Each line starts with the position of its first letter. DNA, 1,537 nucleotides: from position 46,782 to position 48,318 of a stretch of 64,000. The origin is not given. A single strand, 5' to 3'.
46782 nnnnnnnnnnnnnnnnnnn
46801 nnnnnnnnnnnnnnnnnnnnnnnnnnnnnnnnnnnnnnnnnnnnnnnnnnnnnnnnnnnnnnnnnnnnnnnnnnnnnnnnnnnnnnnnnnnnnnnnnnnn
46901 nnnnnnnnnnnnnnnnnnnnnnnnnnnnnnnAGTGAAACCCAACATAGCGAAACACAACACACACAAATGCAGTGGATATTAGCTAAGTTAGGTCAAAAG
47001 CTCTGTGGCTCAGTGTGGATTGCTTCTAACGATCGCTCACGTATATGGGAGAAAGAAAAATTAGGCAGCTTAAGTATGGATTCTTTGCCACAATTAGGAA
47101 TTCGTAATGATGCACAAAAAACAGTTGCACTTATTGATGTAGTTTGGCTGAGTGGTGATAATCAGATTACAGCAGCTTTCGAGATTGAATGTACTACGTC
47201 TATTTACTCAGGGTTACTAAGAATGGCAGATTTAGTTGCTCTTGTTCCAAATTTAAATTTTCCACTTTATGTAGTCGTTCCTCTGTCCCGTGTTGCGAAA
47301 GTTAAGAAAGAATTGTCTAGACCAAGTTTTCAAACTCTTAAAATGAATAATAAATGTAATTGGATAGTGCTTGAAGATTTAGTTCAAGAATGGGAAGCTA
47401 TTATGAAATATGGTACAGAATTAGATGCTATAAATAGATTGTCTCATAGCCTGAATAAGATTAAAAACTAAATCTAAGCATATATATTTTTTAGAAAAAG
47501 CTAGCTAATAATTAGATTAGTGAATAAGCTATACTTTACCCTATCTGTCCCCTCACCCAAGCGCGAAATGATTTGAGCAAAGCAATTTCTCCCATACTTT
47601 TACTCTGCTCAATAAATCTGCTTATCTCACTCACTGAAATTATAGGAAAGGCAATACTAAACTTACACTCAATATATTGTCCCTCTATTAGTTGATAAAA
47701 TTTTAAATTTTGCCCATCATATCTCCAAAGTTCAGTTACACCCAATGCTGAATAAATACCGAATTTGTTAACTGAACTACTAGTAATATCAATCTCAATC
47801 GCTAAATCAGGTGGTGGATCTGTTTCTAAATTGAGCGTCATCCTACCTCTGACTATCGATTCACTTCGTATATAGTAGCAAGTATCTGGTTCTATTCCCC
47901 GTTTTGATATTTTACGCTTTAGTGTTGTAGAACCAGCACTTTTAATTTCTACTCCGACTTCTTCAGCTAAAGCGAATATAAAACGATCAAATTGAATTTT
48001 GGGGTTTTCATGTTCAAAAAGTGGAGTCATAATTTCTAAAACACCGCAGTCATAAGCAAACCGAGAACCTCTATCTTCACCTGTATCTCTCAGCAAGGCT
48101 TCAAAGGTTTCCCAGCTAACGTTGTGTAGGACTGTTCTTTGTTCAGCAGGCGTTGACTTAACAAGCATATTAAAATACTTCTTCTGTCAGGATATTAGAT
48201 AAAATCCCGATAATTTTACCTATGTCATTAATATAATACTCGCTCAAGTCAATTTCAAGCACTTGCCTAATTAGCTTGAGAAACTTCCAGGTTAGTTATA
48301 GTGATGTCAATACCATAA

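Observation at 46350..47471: Stand-alone ParB/Srx-HTH-restriction-endonuclease-like fusion with no methyltransferase: candidate NTP-gated defence nuclease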

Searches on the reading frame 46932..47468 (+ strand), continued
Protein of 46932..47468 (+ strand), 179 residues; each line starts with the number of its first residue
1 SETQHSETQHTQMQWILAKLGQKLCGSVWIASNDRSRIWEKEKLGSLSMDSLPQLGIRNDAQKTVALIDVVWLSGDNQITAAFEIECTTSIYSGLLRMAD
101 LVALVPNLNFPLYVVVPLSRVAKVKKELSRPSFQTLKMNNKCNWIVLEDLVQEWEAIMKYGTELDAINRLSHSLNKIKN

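Call 90: get_annotated_region(hit=H58, flank=6000)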
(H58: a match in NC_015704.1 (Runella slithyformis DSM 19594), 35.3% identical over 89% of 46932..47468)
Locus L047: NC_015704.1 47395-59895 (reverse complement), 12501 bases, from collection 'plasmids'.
description: Runella slithyformis DSM 19594 plasmid pRUNSL02, complete sequence
organism: Runella slithyformis DSM 19594 (NCBI taxid 761193)
taxonomy: Bacteria; Bacteroidota; Cytophagia; Cytophagales; Spirosomataceae; Runella; Runella slithyformis; Runella slithyformis DSM 19594
host: -; source: fresh water lake; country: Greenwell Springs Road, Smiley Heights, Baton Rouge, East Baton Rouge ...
typing (MOB-suite, as given by PLSDB): conjugative; replicon rep_cluster_597; relaxase MOBP; mating-pair formation MPF_T
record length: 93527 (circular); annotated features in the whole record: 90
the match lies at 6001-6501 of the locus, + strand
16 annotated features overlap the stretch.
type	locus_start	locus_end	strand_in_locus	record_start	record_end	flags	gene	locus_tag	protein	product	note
CDS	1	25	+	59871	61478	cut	-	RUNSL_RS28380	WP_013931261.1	efflux RND transporter periplasmic adaptor subunit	-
CDS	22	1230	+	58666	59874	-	-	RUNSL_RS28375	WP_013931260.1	efflux RND transporter periplasmic adaptor subunit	GO:0006810 - transport [Evidence IEA]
CDS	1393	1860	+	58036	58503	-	-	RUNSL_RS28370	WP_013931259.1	5-fold beta-flower protein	-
CDS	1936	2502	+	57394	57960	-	-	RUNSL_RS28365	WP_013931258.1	DUF3347 domain-containing protein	-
CDS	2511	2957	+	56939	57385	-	-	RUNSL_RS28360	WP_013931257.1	heme-binding domain-containing protein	-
CDS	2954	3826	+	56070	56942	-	-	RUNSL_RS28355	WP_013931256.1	DUF2911 domain-containing protein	-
CDS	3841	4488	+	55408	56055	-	-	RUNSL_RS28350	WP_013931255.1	class I SAM-dependent methyltransferase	-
CDS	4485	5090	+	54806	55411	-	merTP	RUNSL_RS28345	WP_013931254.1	mercuric transport protein MerTP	-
CDS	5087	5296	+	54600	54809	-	-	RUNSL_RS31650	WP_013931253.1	GDCCVxC domain-containing (seleno)protein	-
CDS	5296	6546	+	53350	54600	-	-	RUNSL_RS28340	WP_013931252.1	hypothetical protein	-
CDS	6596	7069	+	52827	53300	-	-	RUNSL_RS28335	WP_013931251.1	DUF3347 domain-containing protein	-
CDS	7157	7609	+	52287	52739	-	-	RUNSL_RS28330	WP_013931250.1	nuclear transport factor 2 family protein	-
CDS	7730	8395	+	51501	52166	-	-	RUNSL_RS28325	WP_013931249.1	hypothetical protein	-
CDS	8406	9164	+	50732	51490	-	-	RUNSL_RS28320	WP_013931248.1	PepSY domain-containing protein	-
CDS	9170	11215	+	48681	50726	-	-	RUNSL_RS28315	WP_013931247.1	copper-translocating P-type ATPase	GO:0006825 - copper ion transport [Evidence IEA]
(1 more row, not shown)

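Call 113: fold_search(model_id=the predicted structure, library=viral)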
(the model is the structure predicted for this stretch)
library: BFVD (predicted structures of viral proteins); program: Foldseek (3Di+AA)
matches with E <= 10: 262; with E <= 0.001: 0
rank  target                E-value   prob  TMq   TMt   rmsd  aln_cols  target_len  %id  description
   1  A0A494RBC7            5.0e-02  0.96  0.33  0.39   3.5        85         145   15  (no name in the UniProt tables at hand)
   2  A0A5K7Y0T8            7.3e-02  0.35  0.27  0.18   7.1       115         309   19  ERCC4 domain-containing protein EP364R [Abalone asfa-like virus]
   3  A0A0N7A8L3            7.7e-02  0.69  0.31  0.32   6.6       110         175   14  (no name in the UniProt tables at hand)
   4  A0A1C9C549            1.2e-01  0.30  0.26  0.22  10.4       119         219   12  Putative Kila-N domain-containing protein [Heterosigma akashiwo virus 01]
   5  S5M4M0                1.4e-01  0.72  0.34  0.24   5.4       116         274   10  Uncharacterized protein [Bacillus phage JL]
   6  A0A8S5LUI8            1.4e-01  0.66  0.29  0.34   4.1        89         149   13  DNA repair protein MmcB-like [Podoviridae sp. ctrub15]
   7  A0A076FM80            1.6e-01  0.84  0.38  0.30   3.7       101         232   11  Uncharacterized protein [Aureococcus anophagefferens virus]
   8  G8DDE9                1.7e-01  0.41  0.30  0.30   4.7        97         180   18  (no name in the UniProt tables at hand)
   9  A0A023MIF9            2.0e-01  0.25  0.31  0.16  10.7       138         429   14  Bro [Agrotis segetum granulosis virus]
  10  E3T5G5                2.1e-01  0.35  0.41  0.25   8.9       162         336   14  Uncharacterized protein [Cafeteria roenbergensis virus (strain BV-PW1)]
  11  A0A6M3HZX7            2.4e-01  0.33  0.26  0.36   7.0        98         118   15  (no name in the UniProt tables at hand)
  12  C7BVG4                2.9e-01  0.21  0.36  0.30   9.7       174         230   11  Hypothetical cyanophage protein [Synechococcus phage S-RSM4]
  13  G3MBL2                3.7e-01  0.41  0.31  0.21   5.3       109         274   14  Gp146 [Bacillus phage G]
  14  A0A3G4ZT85            4.2e-01  0.21  0.29  0.25   5.9       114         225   19  Uncharacterized protein [Edafosvirus sp.]
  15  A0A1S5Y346            4.5e-01  0.20  0.23  0.29   5.9        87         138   11  Uncharacterized protein [uncultured archaeal virus]
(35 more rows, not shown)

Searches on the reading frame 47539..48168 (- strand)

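Call 3: search_protein_families(library=pfam, proteins=[window:47539-48168:-], max_evalue=0.1)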
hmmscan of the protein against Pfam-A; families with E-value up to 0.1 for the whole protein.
window:47539-48168:- (210 aa): 1 family
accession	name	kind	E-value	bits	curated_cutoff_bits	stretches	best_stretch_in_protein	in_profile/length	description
PF05685.18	Uma2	-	7e-22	78.2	27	1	19-170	1-151/172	Putative restriction endonuclease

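Call 4: search_protein_families(library=padloc, proteins=[window:47539-48168:-], max_evalue=0.1)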
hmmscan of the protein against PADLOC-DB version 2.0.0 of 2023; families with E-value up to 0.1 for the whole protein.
window:47539-48168:- (210 aa): 2 families
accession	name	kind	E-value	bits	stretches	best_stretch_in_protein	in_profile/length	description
PDLC04943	PDC-S17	-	1.5e-40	136.8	1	5-205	11-195/199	-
PDLC04833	PDC-S03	-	0.028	11.9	1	109-178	115-189/207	-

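Call 5: search_protein_families(library=ncbifam, proteins=[window:47539-48168:-], max_evalue=0.1)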
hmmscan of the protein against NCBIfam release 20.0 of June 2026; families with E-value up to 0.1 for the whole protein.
window:47539-48168:- (210 aa): 0 families
